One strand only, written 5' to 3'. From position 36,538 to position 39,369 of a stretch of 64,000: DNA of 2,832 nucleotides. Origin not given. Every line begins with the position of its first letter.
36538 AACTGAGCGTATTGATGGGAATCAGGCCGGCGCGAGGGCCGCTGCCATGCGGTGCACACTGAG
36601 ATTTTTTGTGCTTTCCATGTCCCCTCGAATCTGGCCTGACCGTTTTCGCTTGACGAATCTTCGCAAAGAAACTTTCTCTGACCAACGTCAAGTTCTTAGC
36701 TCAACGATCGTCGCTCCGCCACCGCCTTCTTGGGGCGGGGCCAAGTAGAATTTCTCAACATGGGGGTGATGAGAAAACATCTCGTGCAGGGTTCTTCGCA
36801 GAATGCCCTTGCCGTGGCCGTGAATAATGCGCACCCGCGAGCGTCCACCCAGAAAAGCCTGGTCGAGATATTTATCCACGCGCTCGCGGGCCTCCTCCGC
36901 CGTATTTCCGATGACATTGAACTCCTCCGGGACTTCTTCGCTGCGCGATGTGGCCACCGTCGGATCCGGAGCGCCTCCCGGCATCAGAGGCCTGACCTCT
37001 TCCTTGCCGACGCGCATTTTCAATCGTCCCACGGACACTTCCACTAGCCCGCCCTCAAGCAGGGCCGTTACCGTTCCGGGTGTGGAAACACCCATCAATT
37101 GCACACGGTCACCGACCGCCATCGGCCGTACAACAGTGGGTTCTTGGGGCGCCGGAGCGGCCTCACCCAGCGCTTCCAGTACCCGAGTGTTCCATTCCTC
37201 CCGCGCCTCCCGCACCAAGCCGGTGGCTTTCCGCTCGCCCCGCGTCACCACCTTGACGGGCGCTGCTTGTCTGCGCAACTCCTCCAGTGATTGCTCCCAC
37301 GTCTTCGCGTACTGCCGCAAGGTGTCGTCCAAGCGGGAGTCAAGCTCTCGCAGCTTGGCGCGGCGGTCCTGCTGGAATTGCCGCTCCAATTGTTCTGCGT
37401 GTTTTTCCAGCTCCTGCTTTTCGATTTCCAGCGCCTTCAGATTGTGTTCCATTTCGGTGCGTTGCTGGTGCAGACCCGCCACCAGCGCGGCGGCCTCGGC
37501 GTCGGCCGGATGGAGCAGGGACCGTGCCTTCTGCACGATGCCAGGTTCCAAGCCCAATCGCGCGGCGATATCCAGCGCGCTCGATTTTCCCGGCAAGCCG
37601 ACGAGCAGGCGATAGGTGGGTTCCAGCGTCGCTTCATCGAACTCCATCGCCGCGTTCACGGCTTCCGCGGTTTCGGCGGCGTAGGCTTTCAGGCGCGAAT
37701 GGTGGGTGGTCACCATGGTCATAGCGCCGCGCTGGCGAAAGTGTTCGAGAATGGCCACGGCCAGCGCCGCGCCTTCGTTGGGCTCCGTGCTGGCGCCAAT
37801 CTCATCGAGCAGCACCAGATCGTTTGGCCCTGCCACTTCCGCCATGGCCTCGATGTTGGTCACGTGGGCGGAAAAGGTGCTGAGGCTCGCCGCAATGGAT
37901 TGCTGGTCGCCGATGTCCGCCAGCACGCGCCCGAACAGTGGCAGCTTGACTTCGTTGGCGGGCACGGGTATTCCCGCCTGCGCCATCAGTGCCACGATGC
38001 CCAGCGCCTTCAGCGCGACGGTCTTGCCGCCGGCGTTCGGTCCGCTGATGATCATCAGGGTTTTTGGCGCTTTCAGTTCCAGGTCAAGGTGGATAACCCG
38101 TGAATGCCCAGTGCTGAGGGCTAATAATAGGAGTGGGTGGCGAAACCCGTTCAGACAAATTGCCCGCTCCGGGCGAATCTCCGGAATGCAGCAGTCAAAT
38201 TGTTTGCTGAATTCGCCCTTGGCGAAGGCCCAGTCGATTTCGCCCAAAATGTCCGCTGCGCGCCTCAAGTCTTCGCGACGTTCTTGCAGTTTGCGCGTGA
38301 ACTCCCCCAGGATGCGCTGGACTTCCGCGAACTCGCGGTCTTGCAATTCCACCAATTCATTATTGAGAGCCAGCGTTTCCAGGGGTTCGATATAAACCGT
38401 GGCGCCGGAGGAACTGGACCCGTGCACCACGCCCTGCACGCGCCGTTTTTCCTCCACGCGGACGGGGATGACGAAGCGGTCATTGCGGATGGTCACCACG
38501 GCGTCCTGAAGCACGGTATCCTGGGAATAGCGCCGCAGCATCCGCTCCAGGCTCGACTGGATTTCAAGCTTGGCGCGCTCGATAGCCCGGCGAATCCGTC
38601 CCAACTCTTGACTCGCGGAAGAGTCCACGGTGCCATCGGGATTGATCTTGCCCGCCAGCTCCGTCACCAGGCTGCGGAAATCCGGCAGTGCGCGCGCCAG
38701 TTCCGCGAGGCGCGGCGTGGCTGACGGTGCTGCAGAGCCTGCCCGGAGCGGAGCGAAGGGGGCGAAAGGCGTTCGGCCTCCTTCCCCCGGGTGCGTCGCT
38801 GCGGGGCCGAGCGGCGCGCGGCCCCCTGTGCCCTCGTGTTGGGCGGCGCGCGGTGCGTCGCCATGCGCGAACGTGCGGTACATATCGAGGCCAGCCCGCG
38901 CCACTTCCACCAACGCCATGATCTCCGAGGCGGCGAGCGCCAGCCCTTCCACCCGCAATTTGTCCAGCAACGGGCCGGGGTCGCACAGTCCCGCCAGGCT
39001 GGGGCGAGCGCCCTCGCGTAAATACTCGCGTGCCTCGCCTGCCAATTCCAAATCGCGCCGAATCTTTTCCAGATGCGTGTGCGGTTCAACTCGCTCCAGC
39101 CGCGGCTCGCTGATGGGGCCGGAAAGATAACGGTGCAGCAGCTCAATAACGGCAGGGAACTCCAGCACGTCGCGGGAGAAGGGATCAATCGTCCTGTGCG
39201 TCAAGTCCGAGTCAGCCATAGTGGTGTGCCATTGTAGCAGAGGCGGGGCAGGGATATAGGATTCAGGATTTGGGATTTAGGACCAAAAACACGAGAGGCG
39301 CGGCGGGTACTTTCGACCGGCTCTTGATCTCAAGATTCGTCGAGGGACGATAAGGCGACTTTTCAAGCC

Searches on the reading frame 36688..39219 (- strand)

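Call 53: search_protein_families(library=pfam, proteins=[window:36688-39219:-], max_evalue=0.001)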
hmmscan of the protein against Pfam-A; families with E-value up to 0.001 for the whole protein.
window:36688-39219:- (843 aa): 4 families
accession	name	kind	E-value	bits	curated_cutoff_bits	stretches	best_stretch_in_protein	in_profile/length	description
PF00488.27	MutS_V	-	1e-30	107.5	30.2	1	389-569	1-184/188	MutS domain V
PF01713.27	Smr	-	1.4e-23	83.3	25.7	1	769-842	3-77/77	Smr domain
PF20297.4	MSSS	-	0.00021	21.4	26.8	1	702-741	1-41/42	MutS2 and Smr-associated SH3 domain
PF05192.23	MutS_III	-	0.00049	20.9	34.1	0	169-331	69-190/194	MutS domain III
